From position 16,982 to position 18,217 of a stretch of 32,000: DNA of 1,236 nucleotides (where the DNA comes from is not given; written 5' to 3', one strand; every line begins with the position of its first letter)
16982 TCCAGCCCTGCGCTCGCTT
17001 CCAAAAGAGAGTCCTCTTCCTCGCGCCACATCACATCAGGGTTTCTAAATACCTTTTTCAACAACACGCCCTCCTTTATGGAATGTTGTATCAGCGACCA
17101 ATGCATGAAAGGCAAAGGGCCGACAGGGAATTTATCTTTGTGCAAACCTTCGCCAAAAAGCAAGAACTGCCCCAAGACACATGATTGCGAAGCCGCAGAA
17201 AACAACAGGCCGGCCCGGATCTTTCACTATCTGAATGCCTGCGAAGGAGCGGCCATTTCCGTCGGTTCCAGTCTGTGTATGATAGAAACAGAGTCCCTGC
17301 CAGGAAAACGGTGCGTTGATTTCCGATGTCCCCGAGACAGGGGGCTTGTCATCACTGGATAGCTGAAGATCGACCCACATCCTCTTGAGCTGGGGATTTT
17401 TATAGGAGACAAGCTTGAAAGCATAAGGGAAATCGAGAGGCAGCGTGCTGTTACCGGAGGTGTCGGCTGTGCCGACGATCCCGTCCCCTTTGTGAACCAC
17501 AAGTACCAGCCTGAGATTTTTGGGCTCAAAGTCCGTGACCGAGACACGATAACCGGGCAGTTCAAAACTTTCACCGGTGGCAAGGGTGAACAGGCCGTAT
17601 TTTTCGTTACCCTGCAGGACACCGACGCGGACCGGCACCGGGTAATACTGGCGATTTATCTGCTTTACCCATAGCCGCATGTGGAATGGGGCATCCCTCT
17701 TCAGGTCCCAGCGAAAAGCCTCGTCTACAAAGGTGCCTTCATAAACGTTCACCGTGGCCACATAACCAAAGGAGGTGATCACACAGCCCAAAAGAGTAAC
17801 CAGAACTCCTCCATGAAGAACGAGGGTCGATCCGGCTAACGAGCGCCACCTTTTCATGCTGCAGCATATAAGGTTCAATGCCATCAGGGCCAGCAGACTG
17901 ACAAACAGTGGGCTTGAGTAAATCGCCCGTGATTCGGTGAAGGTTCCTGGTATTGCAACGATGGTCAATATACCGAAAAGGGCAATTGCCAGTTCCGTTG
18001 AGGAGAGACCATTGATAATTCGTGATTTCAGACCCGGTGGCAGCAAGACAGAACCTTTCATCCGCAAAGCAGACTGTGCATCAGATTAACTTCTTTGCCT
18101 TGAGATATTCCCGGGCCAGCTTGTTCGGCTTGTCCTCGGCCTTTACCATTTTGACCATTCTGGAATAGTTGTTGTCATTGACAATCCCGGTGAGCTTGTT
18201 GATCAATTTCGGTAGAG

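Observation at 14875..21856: Seven-gene operon couples the radical SAM/SPASM cassette to an orphan ResB-like heme-handling protein and three secreted scaffold proteins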

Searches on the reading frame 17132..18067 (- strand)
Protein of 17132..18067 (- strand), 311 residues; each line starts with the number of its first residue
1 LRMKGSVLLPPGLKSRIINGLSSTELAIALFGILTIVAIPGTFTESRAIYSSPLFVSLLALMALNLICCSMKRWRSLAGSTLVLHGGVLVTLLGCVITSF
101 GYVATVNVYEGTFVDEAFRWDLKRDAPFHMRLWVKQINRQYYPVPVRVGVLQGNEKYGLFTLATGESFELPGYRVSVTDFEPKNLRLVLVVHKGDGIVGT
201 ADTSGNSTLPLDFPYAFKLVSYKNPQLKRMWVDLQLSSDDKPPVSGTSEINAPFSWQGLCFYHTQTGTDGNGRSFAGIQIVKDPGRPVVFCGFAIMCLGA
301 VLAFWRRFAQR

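Call 3: search_protein_families(library=ncbifam, proteins=[window:17132-18067:-], max_evalue=0.01)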
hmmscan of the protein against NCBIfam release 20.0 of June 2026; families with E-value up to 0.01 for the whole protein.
window:17132-18067:- (311 aa): 0 families

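Call 4: search_protein_families(library=pfam, proteins=[window:17132-18067:-], max_evalue=0.01)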
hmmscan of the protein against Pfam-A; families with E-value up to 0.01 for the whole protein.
window:17132-18067:- (311 aa): 1 family
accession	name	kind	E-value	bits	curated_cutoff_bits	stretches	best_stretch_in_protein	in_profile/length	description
PF05140.19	ResB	-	6.9e-11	42.1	24.6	2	272-305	416-449/486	ResB-like family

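Call 30: find_homologous_proteins(query=window:17132-18067:-, max_evalue=0.001)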
Query window:17132-18067:- (311 aa): 325 proteins with E <= 0.001 among 3349 candidates; the best 120 are listed.
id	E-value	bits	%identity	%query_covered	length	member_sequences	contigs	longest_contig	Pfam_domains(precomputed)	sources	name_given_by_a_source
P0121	1.1e-206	703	99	99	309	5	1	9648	PF05140.20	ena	-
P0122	9.0e-186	634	90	99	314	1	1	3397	PF05140.20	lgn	-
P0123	1.3e-136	473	67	97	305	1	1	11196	PF05140.20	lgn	-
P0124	2.7e-136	472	70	96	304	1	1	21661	PF05140.20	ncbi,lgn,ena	-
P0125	2.1e-132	459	68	95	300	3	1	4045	PF05140.20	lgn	-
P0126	1.8e-131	456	65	97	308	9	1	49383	PF05140.20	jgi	jgi:hypothetical protein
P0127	2.3e-131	455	67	97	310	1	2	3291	PF05140.20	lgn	-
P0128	2.0e-127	443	64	97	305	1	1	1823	PF05140.20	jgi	jgi:hypothetical protein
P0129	1.2e-126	440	64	96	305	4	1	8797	PF05140.20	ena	-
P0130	2.5e-125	436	65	91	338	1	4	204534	PF05140.20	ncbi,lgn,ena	-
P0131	3.6e-125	435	63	96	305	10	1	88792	PF05140.20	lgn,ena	-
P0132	1.5e-115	403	61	98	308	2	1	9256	PF05140.20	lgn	-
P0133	4.0e-115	402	60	97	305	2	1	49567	PF05140.20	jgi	jgi:hypothetical protein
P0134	2.5e-108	380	57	93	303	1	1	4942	PF05140.20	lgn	-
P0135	6.2e-108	379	54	98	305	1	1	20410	PF05140.20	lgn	-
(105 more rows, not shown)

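Call 33: search_solved_structures(query=A2, max_evalue=1, show_alignments=2)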
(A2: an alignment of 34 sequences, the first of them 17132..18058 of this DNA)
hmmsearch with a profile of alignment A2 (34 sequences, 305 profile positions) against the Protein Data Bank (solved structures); distinct sequences matched with E-value up to 1: 2.
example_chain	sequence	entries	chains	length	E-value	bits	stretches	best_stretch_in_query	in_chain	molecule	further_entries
25vk_A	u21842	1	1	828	1.2e-07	34.3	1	13-185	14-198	Cytochrome c biogenesis protein (CcsA)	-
7s9y_A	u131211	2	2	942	9e-06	28.1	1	32-108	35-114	Cytochrome c biogenesis protein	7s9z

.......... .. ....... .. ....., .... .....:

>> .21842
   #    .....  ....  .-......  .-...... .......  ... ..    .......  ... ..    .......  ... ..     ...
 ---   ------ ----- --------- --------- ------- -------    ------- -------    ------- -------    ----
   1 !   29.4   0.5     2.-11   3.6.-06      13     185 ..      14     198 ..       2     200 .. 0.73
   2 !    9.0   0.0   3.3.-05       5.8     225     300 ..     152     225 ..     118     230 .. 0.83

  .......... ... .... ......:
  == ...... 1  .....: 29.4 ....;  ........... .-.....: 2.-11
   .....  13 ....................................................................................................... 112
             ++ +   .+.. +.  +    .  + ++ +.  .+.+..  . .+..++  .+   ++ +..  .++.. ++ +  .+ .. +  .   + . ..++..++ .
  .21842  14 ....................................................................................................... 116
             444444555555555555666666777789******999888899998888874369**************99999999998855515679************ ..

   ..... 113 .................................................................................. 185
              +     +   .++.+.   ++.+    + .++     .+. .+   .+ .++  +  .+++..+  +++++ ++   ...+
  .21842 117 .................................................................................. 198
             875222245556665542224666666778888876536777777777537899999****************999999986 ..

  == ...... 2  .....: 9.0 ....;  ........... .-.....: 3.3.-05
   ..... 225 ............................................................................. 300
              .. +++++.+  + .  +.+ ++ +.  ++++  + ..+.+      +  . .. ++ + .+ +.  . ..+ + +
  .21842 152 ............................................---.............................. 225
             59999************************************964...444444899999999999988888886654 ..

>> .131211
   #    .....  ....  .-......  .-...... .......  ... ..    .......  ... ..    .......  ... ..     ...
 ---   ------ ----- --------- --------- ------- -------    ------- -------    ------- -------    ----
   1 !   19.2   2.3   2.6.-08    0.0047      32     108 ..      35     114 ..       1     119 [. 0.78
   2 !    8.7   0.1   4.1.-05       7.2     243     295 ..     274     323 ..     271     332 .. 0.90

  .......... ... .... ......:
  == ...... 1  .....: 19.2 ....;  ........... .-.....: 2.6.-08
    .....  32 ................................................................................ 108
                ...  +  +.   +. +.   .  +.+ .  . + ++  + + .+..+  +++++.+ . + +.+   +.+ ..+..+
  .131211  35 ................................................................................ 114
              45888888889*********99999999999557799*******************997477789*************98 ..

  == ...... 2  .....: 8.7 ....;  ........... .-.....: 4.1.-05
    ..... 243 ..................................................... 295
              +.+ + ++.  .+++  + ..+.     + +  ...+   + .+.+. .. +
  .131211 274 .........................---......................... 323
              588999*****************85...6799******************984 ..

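Call 38: predict_structure(alignment_id=A2)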
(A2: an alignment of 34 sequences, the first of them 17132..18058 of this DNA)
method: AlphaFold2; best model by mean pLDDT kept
length: 308 residues; sequences in the alignment: 34
mean_pLDDT: 92.2   pTM: 0.73
mean pLDDT of the five models: 92.2, 91.8, 90.9, 90.1, 90.0
residues with pLDDT >= 90: 247; 70-90: 54; 50-70: 4; < 50: 3
segments of 3 or more residues with pLDDT < 50: 1-3
pLDDT, mean of each block of 10 residues (from residue 1): 61 87 92 89 84 92 92 92 95 91 97 95 93 94 97 96 97 93 96 96 94 96 93 91 92 94 92 96 95 97 87
secondary structure, 60 per line:
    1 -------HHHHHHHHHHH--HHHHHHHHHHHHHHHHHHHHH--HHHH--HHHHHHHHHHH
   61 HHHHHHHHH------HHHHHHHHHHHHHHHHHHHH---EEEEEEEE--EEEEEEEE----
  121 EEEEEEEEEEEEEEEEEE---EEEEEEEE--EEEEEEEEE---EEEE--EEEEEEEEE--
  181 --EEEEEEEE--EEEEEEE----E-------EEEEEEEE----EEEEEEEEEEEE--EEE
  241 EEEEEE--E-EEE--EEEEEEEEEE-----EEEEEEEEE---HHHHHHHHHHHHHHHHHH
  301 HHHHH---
elements in order: H8-18 H21-41 H44-47 H50-69 H76-95 E99-106 E109-116 E121-138 E142-149 E152-160 E164-167 E170-178 E183-190 E193-199 E212-219 E224-235 E238-246 E251-253 E256-265 E271-279 H283-305

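Call 43: fold_search(model_id=the predicted structure, library=pdb)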
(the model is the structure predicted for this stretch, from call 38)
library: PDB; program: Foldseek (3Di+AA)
matches with E <= 10: 1645; with E <= 0.001: 2
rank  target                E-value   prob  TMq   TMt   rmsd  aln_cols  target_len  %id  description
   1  7s9y                  3.9e-13  1.00  0.50  0.18  22.4       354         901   14  Helicobacter Hepaticus CcsBA Open Conformation (released 2021-12-22)
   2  7s9z                  1.7e-11  1.00  0.48  0.18  22.8       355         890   14  Helicobacter Hepaticus CcsBA Closed Conformation (released 2021-12-22)
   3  3u2g                  9.7e-03  0.57  0.13  0.15  19.1       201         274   13  Crystal structure of the C-terminal DUF1608 domain of the Methanosarcina acetivorans S-layer (MA0829) protein (released 2012-07-04)
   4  7jz4_C                1.2e-02  0.13  0.10  0.10  25.9       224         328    5  Crystal structure of broadly Plasmodium RIFIN reactive LAIR1-inserted antibody MGD21 (released 2021-05-26)
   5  1i7f                  1.7e-02  0.18  0.11  0.14  16.9       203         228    8  CRYSTAL STRUCTURE OF THE HSP33 DOMAIN WITH CONSTITUTIVE CHAPERONE ACTIVITY (released 2001-05-09)
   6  4pjb_E                3.1e-02  0.10  0.09  0.13  21.6       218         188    8  Structure of human MR1-5-OP-RU in complex with human MAIT B-F3-C1 TCR (released 2014-07-02)
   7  7ox1_C                3.3e-02  0.12  0.12  0.15  17.9       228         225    9  Fab 7D6: hIL-9 complex (released 2022-12-28)
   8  8sdf_H                3.6e-02  0.10  0.11  0.14  18.2       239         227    7  Crystal structure of SARS-CoV-2 receptor binding domain in complex with neutralizing antibody CC25.4 (released 2024-03-13)
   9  5bv7_C                3.8e-02  0.14  0.12  0.16  18.4       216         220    8  Crystal structure of human LCAT (L4F, N5D) in complex with Fab of an agonistic antibody (released 2015-12-16)
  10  3qdg_D                4.1e-02  0.14  0.12  0.17  18.5       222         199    6  The complex between TCR DMF5 and human Class I MHC HLA-A2 with the bound MART-1(26-35)(A27L) peptide (released 2011-07-06)
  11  3gbm_H                4.3e-02  0.09  0.11  0.14  18.8       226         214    9  Crystal Structure of Fab CR6261 in Complex with a H5N1 influenza virus hemagglutinin. (released 2009-03-10)
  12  4pjd_E                4.3e-02  0.08  0.08  0.12  21.6       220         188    9  Structure of human MR1-5-OP-RU in complex with human MAIT C-C10 TCR (released 2014-07-02)
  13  5fuz_H                4.5e-02  0.13  0.12  0.15  18.7       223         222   10  Extending the half-life of a Fab fragment through generation of a humanised anti-Human Serum Albumin (HSA) Fv domain:  (released 2016-06-29)
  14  1q1j_H                4.5e-02  0.09  0.11  0.13  19.5       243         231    8  Crystal Structure Analysis of anti-HIV-1 Fab 447-52D in complex with V3 peptide (released 2004-02-17)
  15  4llw_C                5.1e-02  0.11  0.12  0.16  18.9       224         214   10  Crystal structure of Pertuzumab Clambda Fab with variable domain redesign (VRD2) at 1.95A (released 2014-01-29)
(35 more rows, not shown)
